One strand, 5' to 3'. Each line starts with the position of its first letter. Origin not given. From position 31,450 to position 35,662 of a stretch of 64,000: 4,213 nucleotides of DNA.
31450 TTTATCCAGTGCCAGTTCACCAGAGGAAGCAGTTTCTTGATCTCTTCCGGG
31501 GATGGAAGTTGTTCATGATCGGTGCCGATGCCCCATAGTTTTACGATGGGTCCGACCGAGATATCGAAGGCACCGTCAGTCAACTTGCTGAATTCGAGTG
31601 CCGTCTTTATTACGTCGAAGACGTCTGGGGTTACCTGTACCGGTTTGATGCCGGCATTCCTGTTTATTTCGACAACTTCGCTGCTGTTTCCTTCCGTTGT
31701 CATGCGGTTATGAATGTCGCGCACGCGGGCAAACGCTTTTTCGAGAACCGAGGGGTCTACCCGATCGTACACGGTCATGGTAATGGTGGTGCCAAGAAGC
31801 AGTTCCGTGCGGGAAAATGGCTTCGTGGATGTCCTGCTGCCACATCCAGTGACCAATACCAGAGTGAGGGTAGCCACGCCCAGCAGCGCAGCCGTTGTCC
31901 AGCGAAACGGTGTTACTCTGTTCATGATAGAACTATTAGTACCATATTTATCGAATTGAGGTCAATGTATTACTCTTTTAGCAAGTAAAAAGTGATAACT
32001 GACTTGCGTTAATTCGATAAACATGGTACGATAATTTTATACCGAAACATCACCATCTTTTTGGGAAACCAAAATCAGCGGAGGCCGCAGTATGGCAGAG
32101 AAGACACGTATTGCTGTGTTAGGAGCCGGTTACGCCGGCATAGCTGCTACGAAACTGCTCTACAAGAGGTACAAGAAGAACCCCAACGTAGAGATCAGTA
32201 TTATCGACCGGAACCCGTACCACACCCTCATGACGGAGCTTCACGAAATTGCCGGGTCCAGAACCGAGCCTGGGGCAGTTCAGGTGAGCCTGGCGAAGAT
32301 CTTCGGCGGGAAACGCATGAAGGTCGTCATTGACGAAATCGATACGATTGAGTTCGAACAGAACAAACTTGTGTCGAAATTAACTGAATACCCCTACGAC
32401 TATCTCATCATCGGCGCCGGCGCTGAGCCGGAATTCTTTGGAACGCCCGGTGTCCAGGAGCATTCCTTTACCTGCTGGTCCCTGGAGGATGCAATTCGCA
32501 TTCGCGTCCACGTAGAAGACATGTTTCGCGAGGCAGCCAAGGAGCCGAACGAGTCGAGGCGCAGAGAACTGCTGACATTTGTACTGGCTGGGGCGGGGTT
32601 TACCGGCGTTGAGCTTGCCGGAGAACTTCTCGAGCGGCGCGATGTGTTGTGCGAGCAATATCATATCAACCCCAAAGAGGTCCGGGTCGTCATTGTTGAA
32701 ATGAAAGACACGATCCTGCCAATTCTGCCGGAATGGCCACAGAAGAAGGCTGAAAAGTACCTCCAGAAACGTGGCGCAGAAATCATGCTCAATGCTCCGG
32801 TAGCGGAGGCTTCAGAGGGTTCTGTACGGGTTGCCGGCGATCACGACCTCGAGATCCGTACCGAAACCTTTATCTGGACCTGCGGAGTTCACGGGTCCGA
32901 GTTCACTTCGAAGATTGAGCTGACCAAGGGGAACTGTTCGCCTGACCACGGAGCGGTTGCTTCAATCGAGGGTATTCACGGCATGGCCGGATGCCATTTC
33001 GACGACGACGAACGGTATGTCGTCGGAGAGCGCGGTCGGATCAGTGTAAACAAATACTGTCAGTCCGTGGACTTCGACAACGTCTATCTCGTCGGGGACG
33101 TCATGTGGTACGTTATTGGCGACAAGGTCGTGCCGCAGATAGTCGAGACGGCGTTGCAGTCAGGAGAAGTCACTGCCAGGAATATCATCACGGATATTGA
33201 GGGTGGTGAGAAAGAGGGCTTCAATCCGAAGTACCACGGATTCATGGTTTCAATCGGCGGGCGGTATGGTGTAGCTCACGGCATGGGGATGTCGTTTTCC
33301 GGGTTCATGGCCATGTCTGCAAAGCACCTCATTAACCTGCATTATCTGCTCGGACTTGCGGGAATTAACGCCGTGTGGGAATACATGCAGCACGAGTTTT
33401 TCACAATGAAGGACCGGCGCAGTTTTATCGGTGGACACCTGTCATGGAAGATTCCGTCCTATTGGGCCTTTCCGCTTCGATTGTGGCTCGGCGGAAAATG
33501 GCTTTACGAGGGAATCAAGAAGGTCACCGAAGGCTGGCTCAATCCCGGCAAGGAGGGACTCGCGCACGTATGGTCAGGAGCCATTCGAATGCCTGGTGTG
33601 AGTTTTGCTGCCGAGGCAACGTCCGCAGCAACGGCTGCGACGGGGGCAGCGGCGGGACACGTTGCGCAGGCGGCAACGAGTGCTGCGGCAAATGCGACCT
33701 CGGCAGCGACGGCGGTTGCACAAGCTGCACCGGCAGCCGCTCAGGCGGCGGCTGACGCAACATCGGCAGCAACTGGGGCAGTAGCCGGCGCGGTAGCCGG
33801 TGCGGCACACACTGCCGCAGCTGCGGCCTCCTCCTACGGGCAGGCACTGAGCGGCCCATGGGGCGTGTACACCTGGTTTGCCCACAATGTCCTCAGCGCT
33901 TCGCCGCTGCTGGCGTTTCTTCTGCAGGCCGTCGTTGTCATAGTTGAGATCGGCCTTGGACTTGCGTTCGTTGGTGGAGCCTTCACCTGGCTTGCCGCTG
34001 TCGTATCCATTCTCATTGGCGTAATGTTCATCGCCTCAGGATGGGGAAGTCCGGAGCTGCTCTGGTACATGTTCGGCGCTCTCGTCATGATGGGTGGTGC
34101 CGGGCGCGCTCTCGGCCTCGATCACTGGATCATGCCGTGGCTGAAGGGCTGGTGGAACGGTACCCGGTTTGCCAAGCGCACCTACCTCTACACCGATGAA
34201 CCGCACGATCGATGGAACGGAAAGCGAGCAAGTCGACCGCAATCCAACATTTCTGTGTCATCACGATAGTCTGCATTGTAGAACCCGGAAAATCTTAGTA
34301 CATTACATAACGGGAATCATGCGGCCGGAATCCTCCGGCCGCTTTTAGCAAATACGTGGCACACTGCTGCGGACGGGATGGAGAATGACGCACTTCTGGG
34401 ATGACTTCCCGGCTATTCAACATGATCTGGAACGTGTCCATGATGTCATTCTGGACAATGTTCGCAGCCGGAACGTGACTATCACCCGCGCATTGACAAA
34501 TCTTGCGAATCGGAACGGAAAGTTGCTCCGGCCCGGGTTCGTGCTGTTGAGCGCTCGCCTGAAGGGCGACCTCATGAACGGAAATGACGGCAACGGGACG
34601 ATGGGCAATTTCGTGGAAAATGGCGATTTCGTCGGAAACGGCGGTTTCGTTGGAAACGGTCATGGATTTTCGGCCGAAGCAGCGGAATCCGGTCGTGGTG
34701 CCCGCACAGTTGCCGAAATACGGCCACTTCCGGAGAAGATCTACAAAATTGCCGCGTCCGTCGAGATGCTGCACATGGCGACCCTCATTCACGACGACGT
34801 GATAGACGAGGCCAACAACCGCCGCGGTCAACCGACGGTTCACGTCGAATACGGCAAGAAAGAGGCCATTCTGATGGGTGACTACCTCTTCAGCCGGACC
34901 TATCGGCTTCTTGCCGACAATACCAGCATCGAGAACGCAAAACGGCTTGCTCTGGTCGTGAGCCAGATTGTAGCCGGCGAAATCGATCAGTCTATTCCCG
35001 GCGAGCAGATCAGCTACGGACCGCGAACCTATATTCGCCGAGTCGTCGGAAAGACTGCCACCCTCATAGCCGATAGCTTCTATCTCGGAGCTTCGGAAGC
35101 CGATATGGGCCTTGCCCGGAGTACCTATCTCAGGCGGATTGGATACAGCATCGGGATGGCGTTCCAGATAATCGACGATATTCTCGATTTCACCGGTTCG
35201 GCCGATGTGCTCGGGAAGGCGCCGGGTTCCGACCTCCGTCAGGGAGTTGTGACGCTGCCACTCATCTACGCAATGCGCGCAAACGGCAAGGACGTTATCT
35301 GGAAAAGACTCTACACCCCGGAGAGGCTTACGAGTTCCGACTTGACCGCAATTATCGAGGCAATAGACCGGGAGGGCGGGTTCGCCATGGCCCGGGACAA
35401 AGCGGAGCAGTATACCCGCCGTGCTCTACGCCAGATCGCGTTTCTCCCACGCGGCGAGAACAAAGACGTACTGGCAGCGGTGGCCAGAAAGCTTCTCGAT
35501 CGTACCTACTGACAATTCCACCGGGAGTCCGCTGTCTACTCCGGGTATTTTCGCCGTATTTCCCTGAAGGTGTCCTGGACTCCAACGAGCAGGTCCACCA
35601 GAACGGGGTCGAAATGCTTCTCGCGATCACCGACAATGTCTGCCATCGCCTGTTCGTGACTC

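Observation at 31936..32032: Mirror-image divergent promoters, each overlapped by one arm of a 19-nt inverted repeat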

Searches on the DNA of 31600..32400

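Call 28: search_rna_families(source=window, start=31600, end=32400, threshold=evalue, max_evalue=1)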
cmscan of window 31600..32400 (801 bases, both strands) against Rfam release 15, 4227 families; matches with E-value up to 1: 1.
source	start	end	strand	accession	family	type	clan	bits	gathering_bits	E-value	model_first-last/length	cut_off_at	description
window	31936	32032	+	RF04209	MIR7533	Gene; miRNA;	-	18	230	0.48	1-249/249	no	MIR7533 microRNA precursor family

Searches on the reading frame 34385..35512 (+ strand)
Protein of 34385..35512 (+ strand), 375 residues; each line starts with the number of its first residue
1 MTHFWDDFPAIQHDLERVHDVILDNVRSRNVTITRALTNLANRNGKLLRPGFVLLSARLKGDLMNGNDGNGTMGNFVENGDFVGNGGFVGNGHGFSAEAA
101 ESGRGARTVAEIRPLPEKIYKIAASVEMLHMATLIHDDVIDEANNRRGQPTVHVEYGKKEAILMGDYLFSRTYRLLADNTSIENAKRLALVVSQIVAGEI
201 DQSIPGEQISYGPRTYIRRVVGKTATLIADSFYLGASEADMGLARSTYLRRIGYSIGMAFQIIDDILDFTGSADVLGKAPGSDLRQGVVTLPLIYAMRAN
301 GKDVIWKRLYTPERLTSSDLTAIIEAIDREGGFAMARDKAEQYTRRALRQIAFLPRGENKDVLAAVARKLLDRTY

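Call 4: search_protein_families(library=pfam, proteins=[window:34385-35512:+])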
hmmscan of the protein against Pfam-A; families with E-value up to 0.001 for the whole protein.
window:34385-35512:+ (375 aa): 1 family
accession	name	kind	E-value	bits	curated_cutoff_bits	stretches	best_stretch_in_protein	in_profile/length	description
PF00348.22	polyprenyl_synt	-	7e-55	186.4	27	1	117-325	39-249/251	Polyprenyl synthetase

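Call 51: search_protein_families(library=ncbifam, proteins=[window:34385-35512:+], max_evalue=0.00001)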
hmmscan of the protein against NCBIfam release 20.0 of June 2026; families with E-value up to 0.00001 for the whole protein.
window:34385-35512:+ (375 aa): 16 families
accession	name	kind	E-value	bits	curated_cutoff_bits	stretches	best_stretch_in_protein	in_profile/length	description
TIGR02748.1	GerC3_HepT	equivalog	3.3e-66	223.6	456.55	1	117-375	63-319/319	heptaprenyl diphosphate synthase component II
TIGR02749.1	prenyl_cyano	equivalog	2.2e-56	191.2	383.2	1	107-373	57-320/322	solanesyl diphosphate synthase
NF045628.1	HxpDPsynlarge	equivalog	5.7e-54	183.2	500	1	117-375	55-311/311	hexaprenyl-diphosphate synthase large subunit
NF041169.1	f2_encap_cargo4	exception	5.7e-52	177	450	1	40-374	45-333/334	family 2 encapsulin nanocompartment cargo protein polyprenyl transferase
NF042417.1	NPPPS_Mycobact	equivalog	4.7e-48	163.9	600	1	122-367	82-327/335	nonaprenyl/(2E,6E)-farnesyl/geranylgeranyl diphosphat synthase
NF040698.1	IdsA_Meth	equivalog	4.8e-42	144.3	468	1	117-374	62-327/328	short chain isoprenyl diphosphate synthase IdsA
NF041003.1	GGPP_syn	equivalog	1.1e-39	136.4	500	1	117-362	60-313/326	geranylgeranyl diphosphate synthase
NF045549.1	GGPPsyn_IdsB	equivalog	2.4e-39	135.3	475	1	119-370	87-341/346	geranylgeranyl diphosphate synthase IdsB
NF008140.0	PRK10888.1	equivalog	6.2e-39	134.2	412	1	119-370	66-318/323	octaprenyl diphosphate synthase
NF040789.2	gerfarn_diphsyn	equivalog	5e-36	124.6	560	1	119-375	84-345/345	geranylfarnesyl diphosphate synthase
NF045485.1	FPPsyn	subfamily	1.1e-32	113.3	275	1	112-303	52-254/288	farnesyl diphosphate synthase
NF045685.1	GGPPSynCrtE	equivalog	1.9e-27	96.1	460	1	122-299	67-255/293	geranylgeranyl diphosphate synthase CrtE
NF007877.0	PRK10581.1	equivalog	2.2e-25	89.4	321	1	122-298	69-257/299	(2E,6E)-farnesyl diphosphate synthase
NF042416.1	GFPPS_Mycobact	equivalog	1.3e-23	83.6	600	2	229-373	199-348/350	bifunctional (2E,6E)-farnesyl/geranyl diphosphate synthase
NF040627.1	GFPS_Meth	equivalog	5.3e-21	75.3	600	1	121-307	64-242/285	geranylfarnesyl diphosphate synthase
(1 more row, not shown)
